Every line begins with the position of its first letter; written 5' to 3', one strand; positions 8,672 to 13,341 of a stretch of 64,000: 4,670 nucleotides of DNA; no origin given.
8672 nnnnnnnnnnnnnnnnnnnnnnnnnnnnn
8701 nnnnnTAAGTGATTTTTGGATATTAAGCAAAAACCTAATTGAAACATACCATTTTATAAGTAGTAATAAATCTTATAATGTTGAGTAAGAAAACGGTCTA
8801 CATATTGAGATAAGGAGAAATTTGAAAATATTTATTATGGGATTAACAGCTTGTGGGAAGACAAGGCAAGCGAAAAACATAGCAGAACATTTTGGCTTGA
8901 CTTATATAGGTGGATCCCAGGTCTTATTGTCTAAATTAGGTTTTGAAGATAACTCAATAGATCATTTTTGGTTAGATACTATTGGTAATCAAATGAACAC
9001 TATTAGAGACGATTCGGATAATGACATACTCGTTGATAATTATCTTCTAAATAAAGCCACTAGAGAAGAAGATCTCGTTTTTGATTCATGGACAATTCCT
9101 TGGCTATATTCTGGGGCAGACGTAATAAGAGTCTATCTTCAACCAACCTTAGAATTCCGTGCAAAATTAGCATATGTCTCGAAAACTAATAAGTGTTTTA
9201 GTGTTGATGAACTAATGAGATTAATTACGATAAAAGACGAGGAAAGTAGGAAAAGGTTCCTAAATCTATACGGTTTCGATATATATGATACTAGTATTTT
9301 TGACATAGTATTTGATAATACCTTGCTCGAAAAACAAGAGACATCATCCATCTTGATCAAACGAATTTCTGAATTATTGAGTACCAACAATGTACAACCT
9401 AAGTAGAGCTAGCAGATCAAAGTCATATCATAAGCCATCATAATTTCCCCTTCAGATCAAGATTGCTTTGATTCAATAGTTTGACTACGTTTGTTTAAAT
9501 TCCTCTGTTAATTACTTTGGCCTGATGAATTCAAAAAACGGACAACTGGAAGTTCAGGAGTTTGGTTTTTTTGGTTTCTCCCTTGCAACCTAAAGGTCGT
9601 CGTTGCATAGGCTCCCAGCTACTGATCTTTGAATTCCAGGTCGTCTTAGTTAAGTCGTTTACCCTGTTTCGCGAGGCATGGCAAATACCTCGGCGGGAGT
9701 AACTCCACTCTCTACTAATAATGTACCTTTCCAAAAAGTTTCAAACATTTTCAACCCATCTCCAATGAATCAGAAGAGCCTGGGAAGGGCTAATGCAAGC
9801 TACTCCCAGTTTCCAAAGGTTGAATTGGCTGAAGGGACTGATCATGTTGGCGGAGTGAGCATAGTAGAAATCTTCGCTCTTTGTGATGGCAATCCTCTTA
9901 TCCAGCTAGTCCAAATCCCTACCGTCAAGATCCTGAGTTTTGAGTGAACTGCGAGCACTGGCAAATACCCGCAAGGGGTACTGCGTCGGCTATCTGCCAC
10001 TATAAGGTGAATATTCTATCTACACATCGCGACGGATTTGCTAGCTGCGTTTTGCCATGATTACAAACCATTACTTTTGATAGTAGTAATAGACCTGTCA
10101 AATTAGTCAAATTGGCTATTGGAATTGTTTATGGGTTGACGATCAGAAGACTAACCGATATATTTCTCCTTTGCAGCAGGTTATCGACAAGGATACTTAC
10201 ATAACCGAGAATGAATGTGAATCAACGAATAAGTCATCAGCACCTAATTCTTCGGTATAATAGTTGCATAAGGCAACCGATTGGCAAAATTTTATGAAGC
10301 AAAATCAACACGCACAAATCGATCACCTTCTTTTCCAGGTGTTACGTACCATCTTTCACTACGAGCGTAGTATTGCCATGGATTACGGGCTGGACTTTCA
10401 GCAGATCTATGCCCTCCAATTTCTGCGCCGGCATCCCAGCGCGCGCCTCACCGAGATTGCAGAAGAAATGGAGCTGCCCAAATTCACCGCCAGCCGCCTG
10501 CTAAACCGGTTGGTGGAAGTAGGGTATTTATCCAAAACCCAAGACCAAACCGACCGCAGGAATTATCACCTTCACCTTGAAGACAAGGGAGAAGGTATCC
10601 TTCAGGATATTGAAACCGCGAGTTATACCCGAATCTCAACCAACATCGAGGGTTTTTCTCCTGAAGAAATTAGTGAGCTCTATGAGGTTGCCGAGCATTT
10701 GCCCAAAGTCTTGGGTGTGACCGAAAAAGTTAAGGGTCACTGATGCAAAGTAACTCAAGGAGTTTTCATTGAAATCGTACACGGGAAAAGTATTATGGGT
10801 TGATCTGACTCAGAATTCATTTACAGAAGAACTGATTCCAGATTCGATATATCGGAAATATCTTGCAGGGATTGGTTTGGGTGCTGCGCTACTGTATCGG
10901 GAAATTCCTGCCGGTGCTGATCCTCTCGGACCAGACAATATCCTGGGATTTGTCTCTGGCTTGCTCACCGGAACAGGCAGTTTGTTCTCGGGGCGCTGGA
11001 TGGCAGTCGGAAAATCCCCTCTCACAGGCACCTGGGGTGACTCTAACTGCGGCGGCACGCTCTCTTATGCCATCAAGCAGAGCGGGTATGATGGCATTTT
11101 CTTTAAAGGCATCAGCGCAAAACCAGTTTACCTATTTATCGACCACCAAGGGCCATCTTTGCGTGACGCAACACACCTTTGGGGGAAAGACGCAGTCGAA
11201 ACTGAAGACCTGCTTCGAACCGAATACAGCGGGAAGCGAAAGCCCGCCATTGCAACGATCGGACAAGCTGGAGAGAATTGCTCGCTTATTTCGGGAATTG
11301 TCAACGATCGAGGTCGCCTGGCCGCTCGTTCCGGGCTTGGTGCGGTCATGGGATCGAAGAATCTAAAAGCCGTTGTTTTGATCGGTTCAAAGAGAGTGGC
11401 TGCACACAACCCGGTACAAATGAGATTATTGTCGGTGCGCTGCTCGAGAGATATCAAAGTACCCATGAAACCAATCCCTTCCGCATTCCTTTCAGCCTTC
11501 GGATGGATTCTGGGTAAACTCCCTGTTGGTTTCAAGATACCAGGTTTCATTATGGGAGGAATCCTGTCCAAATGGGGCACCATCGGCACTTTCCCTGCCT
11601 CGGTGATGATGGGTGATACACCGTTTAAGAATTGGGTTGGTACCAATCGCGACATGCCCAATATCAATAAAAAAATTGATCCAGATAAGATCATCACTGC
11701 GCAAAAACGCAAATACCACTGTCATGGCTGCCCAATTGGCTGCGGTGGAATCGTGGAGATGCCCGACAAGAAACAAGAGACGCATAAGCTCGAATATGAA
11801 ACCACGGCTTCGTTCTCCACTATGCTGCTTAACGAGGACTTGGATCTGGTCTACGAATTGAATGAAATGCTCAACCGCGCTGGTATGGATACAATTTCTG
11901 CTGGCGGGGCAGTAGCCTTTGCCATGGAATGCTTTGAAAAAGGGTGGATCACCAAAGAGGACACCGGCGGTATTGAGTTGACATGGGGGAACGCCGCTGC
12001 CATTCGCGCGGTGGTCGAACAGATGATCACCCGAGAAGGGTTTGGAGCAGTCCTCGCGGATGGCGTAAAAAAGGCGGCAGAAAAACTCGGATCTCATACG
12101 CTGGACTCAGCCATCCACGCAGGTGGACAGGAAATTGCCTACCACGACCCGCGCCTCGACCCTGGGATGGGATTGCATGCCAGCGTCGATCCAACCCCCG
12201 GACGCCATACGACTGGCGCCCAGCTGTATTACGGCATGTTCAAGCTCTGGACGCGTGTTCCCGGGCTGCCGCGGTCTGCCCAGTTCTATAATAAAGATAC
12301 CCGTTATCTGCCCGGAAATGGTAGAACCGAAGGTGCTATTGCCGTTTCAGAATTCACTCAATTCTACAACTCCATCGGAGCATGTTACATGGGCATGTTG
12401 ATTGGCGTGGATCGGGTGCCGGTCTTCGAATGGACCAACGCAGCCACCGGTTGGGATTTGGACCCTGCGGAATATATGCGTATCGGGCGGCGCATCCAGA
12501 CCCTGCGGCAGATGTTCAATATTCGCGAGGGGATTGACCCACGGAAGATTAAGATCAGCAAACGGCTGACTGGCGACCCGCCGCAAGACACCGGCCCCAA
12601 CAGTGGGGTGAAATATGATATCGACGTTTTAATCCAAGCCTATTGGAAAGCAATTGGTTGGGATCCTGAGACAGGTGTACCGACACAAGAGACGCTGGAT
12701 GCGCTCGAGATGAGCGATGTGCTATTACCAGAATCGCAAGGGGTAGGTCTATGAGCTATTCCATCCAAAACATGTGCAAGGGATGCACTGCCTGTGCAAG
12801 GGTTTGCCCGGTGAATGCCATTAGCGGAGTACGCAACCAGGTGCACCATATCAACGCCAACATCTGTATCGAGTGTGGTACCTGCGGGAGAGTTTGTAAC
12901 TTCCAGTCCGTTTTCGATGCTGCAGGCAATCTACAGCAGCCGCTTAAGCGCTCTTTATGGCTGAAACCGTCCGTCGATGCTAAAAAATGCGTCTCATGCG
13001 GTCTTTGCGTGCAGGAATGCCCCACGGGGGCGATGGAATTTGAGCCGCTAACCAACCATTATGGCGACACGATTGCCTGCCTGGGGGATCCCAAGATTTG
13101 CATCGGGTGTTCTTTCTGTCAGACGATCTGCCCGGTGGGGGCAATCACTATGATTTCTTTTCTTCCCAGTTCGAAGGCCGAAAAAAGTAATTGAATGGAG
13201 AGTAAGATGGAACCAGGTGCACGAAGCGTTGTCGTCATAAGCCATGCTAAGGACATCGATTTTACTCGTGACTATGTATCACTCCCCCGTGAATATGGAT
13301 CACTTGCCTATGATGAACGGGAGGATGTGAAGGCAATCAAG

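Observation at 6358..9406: Candidate undescribed NAD+-centred defence module: SIR2-like protein + overlapping minimal ART-like protein + CMP-kinase-like P-loop protein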

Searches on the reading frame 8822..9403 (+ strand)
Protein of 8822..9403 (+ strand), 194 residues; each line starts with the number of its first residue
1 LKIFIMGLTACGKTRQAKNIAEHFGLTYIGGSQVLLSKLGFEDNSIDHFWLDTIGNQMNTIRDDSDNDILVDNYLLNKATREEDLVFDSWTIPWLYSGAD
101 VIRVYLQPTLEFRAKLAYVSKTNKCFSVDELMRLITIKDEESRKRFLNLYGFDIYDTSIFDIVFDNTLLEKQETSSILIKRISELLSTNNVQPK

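Call 5: search_protein_families(library=pfam, proteins=[window:8822-9403:+], max_evalue=1)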
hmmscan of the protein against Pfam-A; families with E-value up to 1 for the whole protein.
window:8822-9403:+ (194 aa): 4 families
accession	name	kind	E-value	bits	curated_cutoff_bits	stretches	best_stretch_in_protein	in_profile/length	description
PF13189.12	Cytidylate_kin2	-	6.3e-10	39.9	28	1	5-167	4-175/176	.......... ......-like family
PF13207.12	AAA_17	-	0.00013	22.7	27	1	6-82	1-87/136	AAA domain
PF13238.12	AAA_18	-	0.0096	16.8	29.4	1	3-106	1-97/128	AAA domain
PF09987.14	DUF2226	-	0.1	12.5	22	1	70-176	89-184/252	Uncharacterized protein conserved in archaea (DUF2226)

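Call 6: search_protein_families(library=padloc, proteins=[window:8822-9403:+], max_evalue=1)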
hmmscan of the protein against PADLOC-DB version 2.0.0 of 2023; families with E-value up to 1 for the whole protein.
window:8822-9403:+ (194 aa): 2 families
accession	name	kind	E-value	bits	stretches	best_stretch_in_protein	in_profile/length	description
PDLC02905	pVip-kinase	-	0.00052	17.4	1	2-184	4-174/474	Viperin-kinase fusion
PDLC02911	VakA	-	0.0084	14.7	1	1-29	3-31/163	-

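Call 7: search_protein_families(library=ncbifam, proteins=[window:8822-9403:+], max_evalue=1)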
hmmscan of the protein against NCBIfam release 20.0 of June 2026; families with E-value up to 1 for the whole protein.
window:8822-9403:+ (194 aa): 10 families
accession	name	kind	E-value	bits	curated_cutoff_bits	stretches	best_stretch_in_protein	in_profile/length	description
TIGR02173.1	cyt_kin_arch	equivalog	1.7e-16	60.7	102.1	1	1-178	1-164/169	(d)CMP kinase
NF001387.0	PRK00279.2-5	equivalog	0.0017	17.9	373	1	1-39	1-39/224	adenylate kinase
TIGR01313.1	therm_gnt_kin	subfamily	0.0033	17.2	113.75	1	4-33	2-31/164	gluconokinase, GntK/IdnK-type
NF001382.0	PRK00279.1-4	equivalog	0.0059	16.2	334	1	1-34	1-34/212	adenylate kinase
TIGR01360.1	aden_kin_iso1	equivalog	0.026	14.2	284.1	1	3-39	6-42/188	adenylate kinase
NF001380.0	PRK00279.1-2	equivalog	0.037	13.4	251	1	1-34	1-34/216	adenylate kinase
NF011103.0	PRK14530.1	equivalog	0.054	13.1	294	1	2-59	5-61/215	adenylate kinase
NF003012.0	PRK03839.1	equivalog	0.066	13.2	152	1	1-40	1-41/180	putative kinase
NF001379.0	PRK00279.1-1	equivalog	0.068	12.5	268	1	1-35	1-35/216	adenylate kinase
NF002988.0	PRK03731.1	equivalog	0.2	11.4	161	1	2-39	4-41/174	shikimate kinase AroL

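Call 10: search_protein_families(library=phrogs, proteins=[window:8822-9403:+], max_evalue=1)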
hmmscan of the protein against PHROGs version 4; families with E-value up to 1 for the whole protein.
window:8822-9403:+ (194 aa): 3 families
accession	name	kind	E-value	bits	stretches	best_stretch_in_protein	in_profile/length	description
phrog_14685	-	unknown function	0.013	16.5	1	3-27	5-29/88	-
phrog_34956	-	unknown function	0.021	15.5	1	4-29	218-243/295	-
phrog_2107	-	other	0.37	11.4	1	1-26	4-29/201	thymidylate kinase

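Call 49: find_homologous_proteins(query=window:8822-9403:+, max_evalue=0.001)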
Query window:8822-9403:+ (194 aa): 4 proteins with E <= 0.001 among 72 candidates.
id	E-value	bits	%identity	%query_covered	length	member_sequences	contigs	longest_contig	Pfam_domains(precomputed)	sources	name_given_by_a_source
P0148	1.0e-123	428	100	100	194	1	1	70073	PF13189.13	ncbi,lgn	-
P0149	9.0e-85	301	73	96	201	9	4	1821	PF13189.13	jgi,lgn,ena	jgi:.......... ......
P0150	5.4e-79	282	70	94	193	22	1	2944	PF13189.13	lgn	-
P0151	2.3e-54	202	54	93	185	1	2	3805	PF13189.13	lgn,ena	-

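Call 50: find_encoding_contigs(protein=P0151, flank=5000, max_places=4)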
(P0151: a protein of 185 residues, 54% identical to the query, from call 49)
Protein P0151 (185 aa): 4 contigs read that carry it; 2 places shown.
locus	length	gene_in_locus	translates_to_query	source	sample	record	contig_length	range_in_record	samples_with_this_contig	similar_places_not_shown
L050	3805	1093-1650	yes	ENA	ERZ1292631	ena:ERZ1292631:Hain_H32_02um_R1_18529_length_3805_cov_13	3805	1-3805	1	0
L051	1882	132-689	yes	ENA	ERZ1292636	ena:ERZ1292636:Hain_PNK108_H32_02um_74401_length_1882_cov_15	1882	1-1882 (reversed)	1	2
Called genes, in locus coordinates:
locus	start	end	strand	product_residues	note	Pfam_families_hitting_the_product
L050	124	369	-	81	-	PF01850:PIN (weak)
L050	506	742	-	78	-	-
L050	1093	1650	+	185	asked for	PF13189:Cytidylate_kin2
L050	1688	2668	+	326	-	PF10137:CAP12-PCTIR_TIR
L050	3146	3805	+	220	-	?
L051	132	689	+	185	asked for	PF13189:Cytidylate_kin2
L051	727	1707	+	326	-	PF10137:CAP12-PCTIR_TIR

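Call 51: find_encoding_contigs(protein=P0149, flank=5000, max_places=4)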
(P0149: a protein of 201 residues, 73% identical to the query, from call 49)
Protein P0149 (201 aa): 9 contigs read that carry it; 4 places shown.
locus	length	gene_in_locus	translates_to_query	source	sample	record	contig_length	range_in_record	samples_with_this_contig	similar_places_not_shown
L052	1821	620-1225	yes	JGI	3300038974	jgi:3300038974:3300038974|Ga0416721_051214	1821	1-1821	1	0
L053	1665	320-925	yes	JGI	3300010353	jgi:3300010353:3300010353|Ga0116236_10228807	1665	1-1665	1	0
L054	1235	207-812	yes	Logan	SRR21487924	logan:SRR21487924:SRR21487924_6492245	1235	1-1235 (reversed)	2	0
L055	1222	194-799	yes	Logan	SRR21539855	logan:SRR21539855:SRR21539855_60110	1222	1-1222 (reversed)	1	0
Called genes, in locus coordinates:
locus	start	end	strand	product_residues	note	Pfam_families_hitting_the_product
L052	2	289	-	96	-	?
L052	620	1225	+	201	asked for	PF13189:Cytidylate_kin2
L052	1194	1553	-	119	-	-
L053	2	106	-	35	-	?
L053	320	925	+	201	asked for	PF13189:Cytidylate_kin2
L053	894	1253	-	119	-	-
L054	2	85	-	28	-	?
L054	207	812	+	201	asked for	PF13189:Cytidylate_kin2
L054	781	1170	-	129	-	-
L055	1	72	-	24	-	?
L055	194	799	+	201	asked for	PF13189:Cytidylate_kin2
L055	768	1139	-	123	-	-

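Call 57: search_dna_similar(query=window:8822-9403:+, collection=plasmids, mode=protein, max_evalue=0.001, max_rows=25)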
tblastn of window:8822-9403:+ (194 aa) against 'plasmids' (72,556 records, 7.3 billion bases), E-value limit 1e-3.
No match.

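Call 59: search_protein_families(library=pfam, proteins=[L050:1688-2665:+], max_evalue=0.01)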
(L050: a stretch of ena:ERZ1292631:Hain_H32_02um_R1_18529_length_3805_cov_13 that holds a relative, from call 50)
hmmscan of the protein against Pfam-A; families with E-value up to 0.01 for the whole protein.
L050:1688-2665:+ (326 aa): 1 family
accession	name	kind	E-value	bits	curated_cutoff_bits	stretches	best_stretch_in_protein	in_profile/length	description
PF10137.14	CAP12-PCTIR_TIR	-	1.8e-27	96.2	24.7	1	10-130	2-118/119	CAP12/Pycsar effector protein, TIR domain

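Call 71: search_solved_structures(query=window:8822-9403:+, max_evalue=0.01, show_alignments=2)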
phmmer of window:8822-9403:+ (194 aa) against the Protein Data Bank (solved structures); distinct sequences matched with E-value up to 0.01: 0.

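Call 73: search_protein_families(library=padloc, proteins=[L050:1688-2665:+, P0151, P0150], max_evalue=0.01)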
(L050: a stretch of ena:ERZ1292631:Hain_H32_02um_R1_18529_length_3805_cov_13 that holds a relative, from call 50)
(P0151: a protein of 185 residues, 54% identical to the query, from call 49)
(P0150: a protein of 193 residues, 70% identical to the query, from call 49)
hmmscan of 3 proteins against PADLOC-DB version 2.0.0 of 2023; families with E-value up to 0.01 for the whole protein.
L050:1688-2665:+ (326 aa): 9 families
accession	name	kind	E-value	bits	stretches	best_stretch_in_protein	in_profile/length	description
PDLC00731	Effector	-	3.5e-51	172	1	5-156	152-302/306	TIR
PDLC00732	Effector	-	2.2e-49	166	1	6-154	149-296/301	TIR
PDLC02371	PycTIR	-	1.5e-40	137.4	1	6-155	150-285/288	-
PDLC00729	Effector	-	2.5e-40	136.8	1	8-155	4-144/310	TIR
PDLC05006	PDC-S35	-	3.7e-16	57.2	1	49-132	121-207/231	-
PDLC05005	PDC-S35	-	1.6e-15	55.5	1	49-129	157-236/264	-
PDLC05003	PDC-S35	-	2.7e-14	51.3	1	47-131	126-215/245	-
PDLC05004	PDC-S35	-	9.7e-14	49.6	1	48-131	157-240/265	-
PDLC05007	PDC-S35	-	3.4e-13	47.9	1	49-126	172-248/278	-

P0151 (185 aa): 1 family
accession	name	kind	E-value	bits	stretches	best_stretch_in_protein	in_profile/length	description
PDLC02905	pVip-kinase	-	7.3e-07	26.8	1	3-182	10-177/474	Viperin-kinase fusion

P0150 (193 aa): 2 families
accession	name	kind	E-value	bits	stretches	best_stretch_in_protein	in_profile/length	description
PDLC02905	pVip-kinase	-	6e-05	20.5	1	54-177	54-172/474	Viperin-kinase fusion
PDLC02911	VakA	-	0.0054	15.3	1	2-87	9-72/163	-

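Call 88: find_related_loci(query=A5, collection=viral_contigs, flank=6000)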
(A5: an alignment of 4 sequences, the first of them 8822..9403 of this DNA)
Query A5 (194 aa) in viral_contigs; peptide patterns used: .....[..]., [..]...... (x = any residue, [..] = any of these).
546 stretches matched a pattern, but none encodes a relative of the query by tblastn (E <= 1e-3).

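Call 92: search_solved_structures(query=A5, max_evalue=1, show_alignments=2)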
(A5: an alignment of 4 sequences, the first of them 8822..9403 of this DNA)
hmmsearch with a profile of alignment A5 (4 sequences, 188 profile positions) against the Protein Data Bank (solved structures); distinct sequences matched with E-value up to 1: 1.
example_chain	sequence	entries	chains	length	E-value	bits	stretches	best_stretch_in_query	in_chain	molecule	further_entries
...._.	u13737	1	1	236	0.2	14.8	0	4-28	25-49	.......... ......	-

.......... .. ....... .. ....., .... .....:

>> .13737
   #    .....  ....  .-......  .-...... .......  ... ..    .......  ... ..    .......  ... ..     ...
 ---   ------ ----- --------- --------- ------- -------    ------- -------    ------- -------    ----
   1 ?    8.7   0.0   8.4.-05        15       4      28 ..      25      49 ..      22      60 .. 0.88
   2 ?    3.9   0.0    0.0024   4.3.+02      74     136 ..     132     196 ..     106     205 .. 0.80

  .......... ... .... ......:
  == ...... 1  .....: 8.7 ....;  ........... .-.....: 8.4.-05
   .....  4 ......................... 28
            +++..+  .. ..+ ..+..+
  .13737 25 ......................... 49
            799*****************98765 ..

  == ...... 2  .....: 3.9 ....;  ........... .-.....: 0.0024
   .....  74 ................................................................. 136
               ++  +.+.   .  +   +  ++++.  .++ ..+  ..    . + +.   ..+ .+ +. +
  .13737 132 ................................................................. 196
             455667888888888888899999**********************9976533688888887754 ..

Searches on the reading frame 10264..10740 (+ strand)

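Call 67: search_protein_families(library=pfam, proteins=[window:10264-10740:+], max_evalue=0.001)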
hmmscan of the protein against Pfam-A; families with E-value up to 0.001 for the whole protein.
window:10264-10740:+ (159 aa): 6 families
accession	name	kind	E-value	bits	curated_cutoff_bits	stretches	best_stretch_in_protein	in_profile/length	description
PF12802.13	MarR_2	-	8.6e-13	48.7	27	1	41-99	1-60/61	MarR family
PF01047.28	MarR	-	4.2e-10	39.8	24.6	1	47-100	5-58/59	MarR family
PF09339.16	HTH_IclR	-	2.5e-09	37.2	22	1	51-91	9-50/52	IclR helix-turn-helix domain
PF13463.12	HTH_27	-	1.6e-07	31.9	22.2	1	46-109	4-68/68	Winged helix DNA-binding domain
PF22381.2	Staph_reg_Sar_Rot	-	7.1e-07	29.7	27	1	36-116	5-85/85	Transcriptional regulator SarA/Rot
PF01978.25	TrmB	-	0.0002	21.6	25.6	1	41-95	4-58/68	Sugar-specific transcriptional regulator TrmB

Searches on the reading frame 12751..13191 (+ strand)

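Call 67: search_protein_families(library=pfam, proteins=[window:12751-13191:+], max_evalue=0.001)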
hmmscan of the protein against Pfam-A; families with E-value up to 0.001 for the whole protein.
window:12751-13191:+ (147 aa): 13 families
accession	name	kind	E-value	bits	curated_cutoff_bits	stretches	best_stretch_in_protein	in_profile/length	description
PF12838.12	Fer4_7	-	1.4e-23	83.5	27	4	79-131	1-52/52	4Fe-4S dicluster domain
PF00037.32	Fer4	-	5.5e-23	80.2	21.1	3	74-95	2-23/24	4Fe-4S binding domain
PF12837.12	Fer4_6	-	5.5e-19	67.5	25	3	72-94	1-23/24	4Fe-4S binding domain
PF12797.12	Fer4_2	-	2.2e-16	59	24.5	1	72-92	2-22/22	4Fe-4S binding domain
PF14697.11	Fer4_21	-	1.5e-14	54.2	35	3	75-134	3-59/59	4Fe-4S dicluster domain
PF13237.11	Fer4_10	-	5.7e-14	52.2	25.5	2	6-49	6-52/53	4Fe-4S dicluster domain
PF13187.11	Fer4_9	-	7.2e-14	52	27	2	39-95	2-52/52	4Fe-4S dicluster domain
PF13484.11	Fer4_16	-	2.4e-12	47.9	30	2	9-30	2-23/66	4Fe-4S double cluster binding domain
PF13183.11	Fer4_8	-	1.1e-11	45.5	27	2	36-93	2-67/68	4Fe-4S dicluster domain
PF25160.1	LdpA_Fe-S-bd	-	9.1e-10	38.6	27.6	0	116-136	27-47/49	LdpA Fe-S cluster-binding domain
PF12800.12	Fer4_4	-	1.7e-08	34.5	24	0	78-93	2-17/17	4Fe-4S binding domain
PF12798.12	Fer4_3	-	4.7e-08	33.7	27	0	80-94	1-15/15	4Fe-4S binding domain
PF13534.11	Fer4_17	-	5.8e-07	30.4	22.2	0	39-93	2-59/61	4Fe-4S dicluster domain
